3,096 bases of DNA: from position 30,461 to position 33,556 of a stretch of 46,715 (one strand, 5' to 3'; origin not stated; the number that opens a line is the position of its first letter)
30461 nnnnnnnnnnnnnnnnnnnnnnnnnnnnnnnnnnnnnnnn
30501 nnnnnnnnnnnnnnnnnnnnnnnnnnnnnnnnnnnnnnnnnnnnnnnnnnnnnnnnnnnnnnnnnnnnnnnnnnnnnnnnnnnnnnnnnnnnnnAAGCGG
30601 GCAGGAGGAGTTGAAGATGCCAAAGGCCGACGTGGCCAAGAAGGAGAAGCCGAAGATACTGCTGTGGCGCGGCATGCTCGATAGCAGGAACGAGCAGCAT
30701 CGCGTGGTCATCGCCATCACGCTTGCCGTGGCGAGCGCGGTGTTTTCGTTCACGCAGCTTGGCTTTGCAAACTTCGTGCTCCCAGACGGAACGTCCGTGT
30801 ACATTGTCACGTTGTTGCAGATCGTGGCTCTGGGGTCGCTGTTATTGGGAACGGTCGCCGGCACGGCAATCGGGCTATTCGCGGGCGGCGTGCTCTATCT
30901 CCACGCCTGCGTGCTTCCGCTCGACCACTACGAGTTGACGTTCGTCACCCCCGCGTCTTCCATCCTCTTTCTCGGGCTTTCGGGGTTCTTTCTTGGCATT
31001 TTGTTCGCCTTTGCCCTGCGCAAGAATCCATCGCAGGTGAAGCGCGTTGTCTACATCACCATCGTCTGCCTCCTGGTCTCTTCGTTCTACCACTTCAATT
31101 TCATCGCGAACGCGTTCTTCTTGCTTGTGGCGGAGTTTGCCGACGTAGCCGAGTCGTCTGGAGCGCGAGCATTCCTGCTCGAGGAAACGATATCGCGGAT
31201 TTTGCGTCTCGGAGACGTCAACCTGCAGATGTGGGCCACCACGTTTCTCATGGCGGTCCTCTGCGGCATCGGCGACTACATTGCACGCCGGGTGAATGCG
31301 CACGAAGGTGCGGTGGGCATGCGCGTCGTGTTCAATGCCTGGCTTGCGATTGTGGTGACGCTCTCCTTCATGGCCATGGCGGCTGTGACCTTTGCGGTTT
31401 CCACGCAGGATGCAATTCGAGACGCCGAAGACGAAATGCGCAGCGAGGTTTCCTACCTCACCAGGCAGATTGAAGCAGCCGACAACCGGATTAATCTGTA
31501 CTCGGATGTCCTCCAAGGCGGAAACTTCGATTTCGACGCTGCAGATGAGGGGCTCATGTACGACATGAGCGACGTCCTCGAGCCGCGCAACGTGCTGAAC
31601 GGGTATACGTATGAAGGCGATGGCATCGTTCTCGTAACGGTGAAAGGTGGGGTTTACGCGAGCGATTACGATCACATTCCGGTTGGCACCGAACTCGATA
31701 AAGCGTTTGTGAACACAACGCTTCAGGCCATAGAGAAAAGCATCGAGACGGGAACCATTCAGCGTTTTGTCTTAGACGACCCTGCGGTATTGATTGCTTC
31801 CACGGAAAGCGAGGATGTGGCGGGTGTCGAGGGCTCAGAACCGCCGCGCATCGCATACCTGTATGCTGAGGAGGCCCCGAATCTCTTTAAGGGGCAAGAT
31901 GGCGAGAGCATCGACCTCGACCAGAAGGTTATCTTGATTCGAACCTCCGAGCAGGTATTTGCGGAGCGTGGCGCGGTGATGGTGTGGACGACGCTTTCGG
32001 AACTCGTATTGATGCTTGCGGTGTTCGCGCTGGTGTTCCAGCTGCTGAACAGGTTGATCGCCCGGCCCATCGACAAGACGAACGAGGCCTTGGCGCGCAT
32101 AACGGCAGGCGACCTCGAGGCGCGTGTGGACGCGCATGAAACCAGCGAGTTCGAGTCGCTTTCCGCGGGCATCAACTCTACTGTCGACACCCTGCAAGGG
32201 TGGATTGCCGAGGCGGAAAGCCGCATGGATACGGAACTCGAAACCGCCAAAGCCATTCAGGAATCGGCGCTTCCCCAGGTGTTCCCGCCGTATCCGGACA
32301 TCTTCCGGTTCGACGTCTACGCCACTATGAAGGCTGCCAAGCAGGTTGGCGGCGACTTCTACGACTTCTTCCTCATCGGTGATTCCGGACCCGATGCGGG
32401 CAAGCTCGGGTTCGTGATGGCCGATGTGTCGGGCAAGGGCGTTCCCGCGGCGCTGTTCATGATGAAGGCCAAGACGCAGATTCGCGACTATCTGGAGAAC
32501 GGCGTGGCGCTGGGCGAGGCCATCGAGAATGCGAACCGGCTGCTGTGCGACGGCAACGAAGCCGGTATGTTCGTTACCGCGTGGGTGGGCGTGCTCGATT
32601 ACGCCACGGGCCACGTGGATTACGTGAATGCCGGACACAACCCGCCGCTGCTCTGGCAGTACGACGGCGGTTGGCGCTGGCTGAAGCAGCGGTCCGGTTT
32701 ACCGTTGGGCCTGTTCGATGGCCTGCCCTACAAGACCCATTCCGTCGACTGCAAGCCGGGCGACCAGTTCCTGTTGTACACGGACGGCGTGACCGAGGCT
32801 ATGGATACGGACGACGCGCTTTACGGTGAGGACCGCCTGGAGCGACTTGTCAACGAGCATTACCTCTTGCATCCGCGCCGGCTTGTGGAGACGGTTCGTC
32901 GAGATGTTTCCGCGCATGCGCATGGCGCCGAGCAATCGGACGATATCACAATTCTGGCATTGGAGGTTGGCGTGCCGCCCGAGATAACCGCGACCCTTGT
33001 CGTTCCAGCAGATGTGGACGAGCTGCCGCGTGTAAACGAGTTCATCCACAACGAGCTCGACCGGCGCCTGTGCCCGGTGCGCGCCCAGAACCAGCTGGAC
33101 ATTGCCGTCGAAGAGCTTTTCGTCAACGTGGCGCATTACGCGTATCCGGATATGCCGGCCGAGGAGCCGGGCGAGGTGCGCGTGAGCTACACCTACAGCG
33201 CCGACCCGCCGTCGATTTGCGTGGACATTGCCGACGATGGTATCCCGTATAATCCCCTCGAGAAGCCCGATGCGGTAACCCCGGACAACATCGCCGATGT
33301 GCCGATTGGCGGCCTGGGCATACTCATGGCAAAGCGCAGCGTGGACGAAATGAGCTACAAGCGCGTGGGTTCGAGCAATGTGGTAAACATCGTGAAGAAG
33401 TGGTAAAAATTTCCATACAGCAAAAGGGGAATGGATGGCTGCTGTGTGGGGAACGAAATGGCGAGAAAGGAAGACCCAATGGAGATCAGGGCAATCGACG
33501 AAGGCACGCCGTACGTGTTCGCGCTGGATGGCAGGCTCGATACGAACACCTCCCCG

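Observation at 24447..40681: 16-kb co-directional gene string coupling a GG-peptide exporter, an ECF-like sigma, a membrane partner-switching module and a GAF-gated MacB-type pump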

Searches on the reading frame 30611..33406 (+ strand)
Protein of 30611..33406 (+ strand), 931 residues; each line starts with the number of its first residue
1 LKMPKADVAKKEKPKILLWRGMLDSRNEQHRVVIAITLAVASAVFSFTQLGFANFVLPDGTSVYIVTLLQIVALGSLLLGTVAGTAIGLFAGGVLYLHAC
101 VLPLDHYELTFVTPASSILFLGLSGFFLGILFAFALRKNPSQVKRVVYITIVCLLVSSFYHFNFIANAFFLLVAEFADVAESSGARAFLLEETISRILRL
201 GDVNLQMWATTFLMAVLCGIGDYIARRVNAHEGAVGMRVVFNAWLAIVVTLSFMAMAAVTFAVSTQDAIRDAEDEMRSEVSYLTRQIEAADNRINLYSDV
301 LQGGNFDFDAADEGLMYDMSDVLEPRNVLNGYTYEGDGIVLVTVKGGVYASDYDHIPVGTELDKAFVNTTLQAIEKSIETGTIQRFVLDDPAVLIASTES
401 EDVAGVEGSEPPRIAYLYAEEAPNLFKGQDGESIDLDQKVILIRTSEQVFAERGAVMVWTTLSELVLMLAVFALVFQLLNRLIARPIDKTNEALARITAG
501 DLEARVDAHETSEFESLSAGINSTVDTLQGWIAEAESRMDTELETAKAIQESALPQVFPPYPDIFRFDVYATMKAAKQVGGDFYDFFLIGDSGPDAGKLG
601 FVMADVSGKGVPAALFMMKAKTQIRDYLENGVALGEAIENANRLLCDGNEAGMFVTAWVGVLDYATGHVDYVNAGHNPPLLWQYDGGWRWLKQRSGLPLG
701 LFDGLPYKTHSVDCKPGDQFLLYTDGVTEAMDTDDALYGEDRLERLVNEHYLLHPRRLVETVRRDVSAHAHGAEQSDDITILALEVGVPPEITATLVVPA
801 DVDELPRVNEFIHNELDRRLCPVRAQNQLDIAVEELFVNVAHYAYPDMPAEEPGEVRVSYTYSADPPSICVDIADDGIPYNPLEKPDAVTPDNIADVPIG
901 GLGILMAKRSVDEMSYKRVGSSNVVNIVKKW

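Call 4: search_protein_families(library=pfam, proteins=[window:30611-33406:+], max_evalue=0.01)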
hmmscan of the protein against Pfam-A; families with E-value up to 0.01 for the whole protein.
window:30611-33406:+ (931 aa): 4 families
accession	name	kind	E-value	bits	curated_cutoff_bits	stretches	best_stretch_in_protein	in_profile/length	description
PF07228.17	SpoIIE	-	1.3e-55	188.8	25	1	596-786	2-191/192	Stage II sporulation protein E (SpoIIE)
PF13581.12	HATPase_c_2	-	4.6e-22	78.8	27.4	1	798-929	1-127/127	Histidine kinase-like ATPase domain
PF00672.30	HAMP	-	2.3e-08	34.7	25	1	478-529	1-52/53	HAMP domain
PF18947.5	HAMP_2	-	0.0035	17.7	24.3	1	483-529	20-66/67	HAMP domain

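Call 10: search_protein_families(library=ncbifam, proteins=[window:30611-33406:+], max_evalue=0.01)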
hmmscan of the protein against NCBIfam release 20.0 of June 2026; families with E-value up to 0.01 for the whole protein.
window:30611-33406:+ (931 aa): 15 families
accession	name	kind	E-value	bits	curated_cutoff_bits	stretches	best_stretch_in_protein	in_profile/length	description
NF038263.1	prot_phos_SiaA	equivalog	1.3e-12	47.1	700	2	532-785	404-656/658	biofilm regulation protein phosphatase SiaA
NF045505.1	RR_RssB_Pseudo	equivalog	5.5e-11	42.1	700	1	547-784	160-389/394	two-component system response regulator RssB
TIGR02865.1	spore_II_E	equivalog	1.5e-10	39.9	490.8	1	569-782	556-759/764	stage II sporulation protein E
NF008318.0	PRK11107.1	equivalog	3e-06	25.6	890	1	465-540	183-259/920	two-component sensor histidine kinase BarA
NF047851.1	MCPCitTducer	equivalog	1.5e-05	24.3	900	1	453-528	187-262/553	methyl-accepting chemotaxis citrate transducer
TIGR02956.1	TMAO_torS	equivalog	1.8e-05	23.1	676.5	1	457-547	333-422/967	TMAO reductase system sensor histidine kinase/response regulator TorS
NF058645.1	MCPCtpMPsAe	equivalog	2e-05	23.6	900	1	431-535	177-283/558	methyl-accepting chemotaxis protein CtpM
NF040691.1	MtrAB_MtrB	equivalog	0.00011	21.4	450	1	463-536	192-265/507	MtrAB system histidine kinase MtrB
NF003144.0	PRK04069.1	equivalog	0.00039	19.8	145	1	829-917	43-130/161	anti-sigma B factor RsbW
NF008184.0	PRK10935.1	equivalog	0.00082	18.1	553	1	448-540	140-234/565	nitrate/nitrite two-component system sensor histidine kinase NarQ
NF012163.2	BaeS_SmeS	equivalog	0.0015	17.6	500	1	465-529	172-234/457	sensor histidine kinase efflux regulator BaeS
NF041210.1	his_kin_PieS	equivalog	0.0018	17.4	850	1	445-535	157-243/474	two component system sensor histidine kinase PieS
NF033092.0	HK_WalK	equivalog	0.0026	16.4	725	1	447-536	166-254/594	cell wall metabolism sensor histidine kinase WalK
NF007423.1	PRK09966.1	equivalog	0.0033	16.4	325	1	457-539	150-232/390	diguanylate cyclase DgcN/YfiN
NF007837.0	PRK10549.1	equivalog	0.0065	15.2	603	0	464-529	171-234/466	envelope stress sensor histidine kinase BaeS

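Call 12: find_related_loci(query=window:30611-33406:+, collection=genome_contigs, flank=10000)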
Query window:30611-33406:+ (931 aa) in genome_contigs; peptide patterns used: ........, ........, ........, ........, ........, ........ (x = any residue, [..] = any of these).
56 stretches matched a pattern, but none encodes a relative of the query by tblastn (E <= 1e-3).

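Call 13: find_homologous_proteins(query=window:30611-33406:+)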
Query window:30611-33406:+ (931 aa): 33 proteins with E <= 0.001 among 8000 candidates.
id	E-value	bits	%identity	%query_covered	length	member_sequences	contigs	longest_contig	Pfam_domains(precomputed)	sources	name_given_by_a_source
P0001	0.0e+0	2054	98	100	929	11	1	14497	PF00672.31,PF13581.13,PF07228.18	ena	-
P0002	0.0e+0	1898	90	100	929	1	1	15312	PF00672.31,PF13581.13,PF07228.18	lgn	-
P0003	0.0e+0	1663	79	100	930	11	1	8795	PF00672.31,PF13581.13,PF07228.18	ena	-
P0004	0.0e+0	1349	65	99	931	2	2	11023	PF00672.31,PF13581.13,PF07228.18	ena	-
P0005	0.0e+0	1259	62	98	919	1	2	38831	PF13581.13,PF07228.18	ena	-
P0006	0.0e+0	1200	59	99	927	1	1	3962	PF13581.13,PF07228.18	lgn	-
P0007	0.0e+0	1190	58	99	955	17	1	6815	PF13581.13,PF07228.18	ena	-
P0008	0.0e+0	1179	57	99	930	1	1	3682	PF13581.13,PF07228.18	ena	-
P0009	0.0e+0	1172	59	99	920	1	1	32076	PF00672.31,PF13581.13,PF07228.18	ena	-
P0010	0.0e+0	1164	56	100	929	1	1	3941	PF13581.13,PF07228.18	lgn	-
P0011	0.0e+0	1161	57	100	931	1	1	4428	PF00672.31,PF13581.13,PF07228.18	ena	-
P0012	0.0e+0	1142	56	100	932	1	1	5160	PF13581.13,PF07228.18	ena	-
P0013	0.0e+0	1131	56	98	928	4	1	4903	PF13581.13,PF07228.18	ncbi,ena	-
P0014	0.0e+0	1126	56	100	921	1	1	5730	PF13581.13,PF07228.18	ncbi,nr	ncbi:MAG: SpoIIE family protein phosphatase [Eggerthellaceae bacterium]|nr:SpoIIE family protein pho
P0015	0.0e+0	1123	57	99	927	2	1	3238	PF00672.31,PF13581.13,PF07228.18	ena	-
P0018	0.0e+0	1061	54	99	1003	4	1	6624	PF13581.13,PF07228.18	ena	-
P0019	0.0e+0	1028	52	99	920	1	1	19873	PF13581.13,PF07228.18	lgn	-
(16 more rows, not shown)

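Call 14: find_encoding_contigs(protein=P0005, flank=10000, max_places=3)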
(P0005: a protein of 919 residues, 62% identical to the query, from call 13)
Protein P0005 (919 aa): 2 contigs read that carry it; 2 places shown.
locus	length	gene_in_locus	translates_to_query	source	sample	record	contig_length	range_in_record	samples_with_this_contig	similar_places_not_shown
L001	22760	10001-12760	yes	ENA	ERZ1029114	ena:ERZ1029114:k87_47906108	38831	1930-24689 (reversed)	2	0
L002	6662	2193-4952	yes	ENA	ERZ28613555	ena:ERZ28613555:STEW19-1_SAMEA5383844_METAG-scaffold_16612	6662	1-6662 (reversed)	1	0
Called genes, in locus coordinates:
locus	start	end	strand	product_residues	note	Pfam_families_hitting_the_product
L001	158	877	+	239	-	PF13302:Acetyltransf_3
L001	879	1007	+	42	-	-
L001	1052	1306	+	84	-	-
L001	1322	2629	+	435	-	PF06580:His_kinase, PF02518:HATPase_c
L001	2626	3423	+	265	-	PF00072:Response_reg, PF00486:Trans_reg_C (weak)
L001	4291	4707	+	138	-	PF04542:Sigma70_r2, PF08281:Sigma70_r4_2 (weak), PF00196:GerE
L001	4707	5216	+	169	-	-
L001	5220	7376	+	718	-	PF03412:Peptidase_C39, PF13529:Peptidase_C39_2 (faint), PF00664:ABC_membrane, PF00005:ABC_tran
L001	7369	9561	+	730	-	PF00664:ABC_membrane, PF00005:ABC_tran, PF02463:SMC_N (faint)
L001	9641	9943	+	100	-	PF01740:STAS, PF13466:STAS_2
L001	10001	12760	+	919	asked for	PF07228:SpoIIE, PF13581:HATPase_c_2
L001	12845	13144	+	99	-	PF01740:STAS, PF13466:STAS_2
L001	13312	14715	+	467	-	PF06541:ABC_trans_CmpB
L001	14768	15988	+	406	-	PF01590:GAF, PF13185:GAF_2, PF13492:GAF_3 (weak), PF00005:ABC_tran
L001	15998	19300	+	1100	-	PF02687:FtsX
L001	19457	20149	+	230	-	PF06541:ABC_trans_CmpB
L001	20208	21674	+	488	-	PF00266:Aminotran_5, PF01212:Beta_elim_lyase (weak)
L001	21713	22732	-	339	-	-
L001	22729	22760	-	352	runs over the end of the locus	-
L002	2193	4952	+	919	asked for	PF07228:SpoIIE, PF13581:HATPase_c_2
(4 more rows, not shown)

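Call 15: find_encoding_contigs(protein=P0009, flank=10000, max_places=3)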
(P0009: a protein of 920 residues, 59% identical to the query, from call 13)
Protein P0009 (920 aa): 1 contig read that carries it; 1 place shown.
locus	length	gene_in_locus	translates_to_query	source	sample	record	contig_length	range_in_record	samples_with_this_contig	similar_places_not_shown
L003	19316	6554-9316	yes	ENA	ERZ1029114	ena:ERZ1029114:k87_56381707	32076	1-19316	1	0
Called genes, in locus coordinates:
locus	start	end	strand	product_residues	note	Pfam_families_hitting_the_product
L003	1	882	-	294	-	?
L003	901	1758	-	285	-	-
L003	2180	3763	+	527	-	PF00342:PGI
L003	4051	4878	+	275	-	PF12146:Hydrolase_4, PF00561:Abhydrolase_1, PF00975:Thioesterase (faint), PF12697:Abhydrolase_6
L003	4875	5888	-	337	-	PF03109:ABC1, PF27536:UbiB_helical (weak)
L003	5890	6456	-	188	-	PF02525:Flavodoxin_2, PF03358:FMN_red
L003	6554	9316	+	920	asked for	PF00672:HAMP (weak), PF07228:SpoIIE, PF13581:HATPase_c_2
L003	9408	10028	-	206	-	-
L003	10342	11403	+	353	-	PF00248:Aldo_ket_red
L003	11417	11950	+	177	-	PF02525:Flavodoxin_2, PF03358:FMN_red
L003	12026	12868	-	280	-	-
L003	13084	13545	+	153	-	-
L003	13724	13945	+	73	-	-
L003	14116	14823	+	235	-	-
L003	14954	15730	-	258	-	PF00657:Lipase_GDSL (weak), PF13472:Lipase_GDSL_2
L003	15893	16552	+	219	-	PF01427:Peptidase_M15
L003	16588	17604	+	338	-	-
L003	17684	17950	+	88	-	PF07228:SpoIIE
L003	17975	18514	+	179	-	PF13581:HATPase_c_2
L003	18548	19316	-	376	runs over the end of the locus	PF09587:PGA_cap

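Call 16: find_encoding_contigs(protein=P0019, flank=10000, max_places=3)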
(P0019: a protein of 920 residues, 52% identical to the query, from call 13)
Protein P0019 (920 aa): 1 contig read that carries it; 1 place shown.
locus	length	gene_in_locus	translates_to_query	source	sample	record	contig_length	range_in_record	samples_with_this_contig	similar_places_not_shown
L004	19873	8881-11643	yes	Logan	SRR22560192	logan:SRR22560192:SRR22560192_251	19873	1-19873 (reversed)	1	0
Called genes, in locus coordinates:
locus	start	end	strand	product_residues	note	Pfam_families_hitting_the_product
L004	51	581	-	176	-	PF03729:DUF308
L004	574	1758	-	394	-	PF20551:DUF6765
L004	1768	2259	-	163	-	-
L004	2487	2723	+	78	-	-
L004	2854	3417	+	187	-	PF04542:Sigma70_r2, PF08281:Sigma70_r4_2, PF04545:Sigma70_r4 (weak)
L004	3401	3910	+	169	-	-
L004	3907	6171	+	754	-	PF03412:Peptidase_C39, PF13529:Peptidase_C39_2 (faint), PF00664:ABC_membrane, PF00005:ABC_tran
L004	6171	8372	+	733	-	PF00664:ABC_membrane, PF00005:ABC_tran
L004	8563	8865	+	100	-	PF01740:STAS, PF13466:STAS_2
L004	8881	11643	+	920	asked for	PF07228:SpoIIE, PF13581:HATPase_c_2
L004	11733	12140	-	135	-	PF03009:GDPD (weak), PF13653:GDPD_2 (weak)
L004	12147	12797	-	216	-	PF01427:Peptidase_M15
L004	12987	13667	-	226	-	PF02613:Nitrate_red_del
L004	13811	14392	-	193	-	PF13237:Fer4_10 (weak), PF12838:Fer4_7 (weak), PF13247:Fer4_11, PF13187:Fer4_9, PF25160:LdpA_Fe-S-bd (weak), PF12797:Fer4_2, PF00037:Fer4, PF12837:Fer4_6, +3 more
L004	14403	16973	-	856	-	PF00384:Molybdopterin, PF01568:Molydop_binding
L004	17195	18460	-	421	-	PF02661:Fic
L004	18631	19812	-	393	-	PF01545:Cation_efflux, PF16916:ZT_dimer (faint)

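Call 18: find_related_loci(query=A1, collection=genome_contigs, flank=10000)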
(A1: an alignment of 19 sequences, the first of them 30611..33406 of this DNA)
Query A1 (931 aa) in genome_contigs; peptide patterns used: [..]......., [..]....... (x = any residue, [..] = any of these).
600 stretches matched a pattern (row limit reached: there are more); 592 encode a relative of the query (tblastn E <= 1e-3); the best 80 are kept; 80 distinct loci.
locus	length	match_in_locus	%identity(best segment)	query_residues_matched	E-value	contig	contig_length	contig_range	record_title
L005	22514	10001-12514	43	31-931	0e+0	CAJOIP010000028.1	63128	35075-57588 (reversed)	uncultured Eggerthellaceae bacterium isolate Red_deer_4_mag_31 genome assembly, contig: scaffold_3054, whole genome shot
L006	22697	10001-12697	38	5-931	0e+0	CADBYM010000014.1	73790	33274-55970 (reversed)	MAG: uncultured Coriobacteriaceae bacterium isolate RUG14419 genome assembly, contig: RUG14419_asm_14, whole genome shot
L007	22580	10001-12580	36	15-931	2e-170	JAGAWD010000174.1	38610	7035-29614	MAG: Olsenella sp. isolate RGIG8828 Water_deer_Ileum.Co__c83848, whole genome shotgun sequence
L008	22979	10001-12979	47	8-931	4e-159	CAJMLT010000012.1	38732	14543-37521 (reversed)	TPA_asm: uncultured bacterium isolate ERR1600664-bin.38 genome assembly, contig: NODE_1267_length_38732_cov_6.499548, wh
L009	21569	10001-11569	45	393-931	7e-143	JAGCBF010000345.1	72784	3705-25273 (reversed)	MAG: Atopobiaceae bacterium isolate RGIG9633 Yak_Jejunum-5__c351453, whole genome shotgun sequence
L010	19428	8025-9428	41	453-930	8e-115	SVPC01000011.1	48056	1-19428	MAG: Oscillospiraceae bacterium isolate SIG581 NODE_16847_length_48056_cov_2.209456, whole genome shotgun sequence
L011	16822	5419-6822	41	453-930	7e-114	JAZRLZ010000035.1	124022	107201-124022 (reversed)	MAG: Acutalibacteraceae bacterium isolate T1900045429_YK20190120.MAGScoT_cleanbin_000008 SGB_7084_k141_1640472, whole ge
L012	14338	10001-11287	44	487-930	9e-112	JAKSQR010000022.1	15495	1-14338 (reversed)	MAG: Clostridia bacterium isolate Horse_feces234 MAG234_22, whole genome shotgun sequence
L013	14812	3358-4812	42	440-929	5e-111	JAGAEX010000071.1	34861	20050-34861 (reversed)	MAG: Clostridia bacterium isolate RGIG8380 Water_buffalos_Rumen.Co__c6367303, whole genome shotgun sequence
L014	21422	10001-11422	40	446-930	4e-110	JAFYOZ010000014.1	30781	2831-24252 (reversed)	MAG: Oscillospiraceae bacterium isolate RGIG7290 Water_buffalos_Cecum-4__c32410, whole genome shotgun sequence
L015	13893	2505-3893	41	458-930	1e-108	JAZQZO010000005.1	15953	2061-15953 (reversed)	MAG: Acutalibacteraceae bacterium isolate T1900045153_TC20190147.MAGScoT_cleanbin_000036 SGB_4965_k141_2487817, whole ge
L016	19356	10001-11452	39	437-927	7e-107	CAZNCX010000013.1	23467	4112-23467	MAG TPA_asm: uncultured Elusimicrobium sp. isolate SRP192927_co6_474 genome assembly, contig: NODE_4446_length_23467_cov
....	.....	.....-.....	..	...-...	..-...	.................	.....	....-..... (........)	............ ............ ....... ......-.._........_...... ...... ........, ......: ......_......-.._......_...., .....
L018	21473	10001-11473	39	417-931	6e-103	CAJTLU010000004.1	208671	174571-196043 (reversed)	MAG TPA_asm: uncultured Lachnospiraceae bacterium isolate MGBC100288 genome assembly, contig: MGBC100288.4, whole genome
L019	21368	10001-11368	41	465-930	1e-106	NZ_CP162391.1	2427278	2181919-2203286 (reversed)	Ruminococcus sp. JE7B6 chromosome, complete genome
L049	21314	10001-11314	39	489-930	4e-78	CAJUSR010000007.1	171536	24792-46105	MAG TPA_asm: uncultured Kineothrix sp. isolate MGBC162921 genome assembly, contig: MGBC162921.7, whole genome shotgun se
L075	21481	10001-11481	41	455-930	2e-93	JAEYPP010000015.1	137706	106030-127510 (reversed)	MAG: Bacillota bacterium isolate OH_CBB_19 k127_1402658, whole genome shotgun sequence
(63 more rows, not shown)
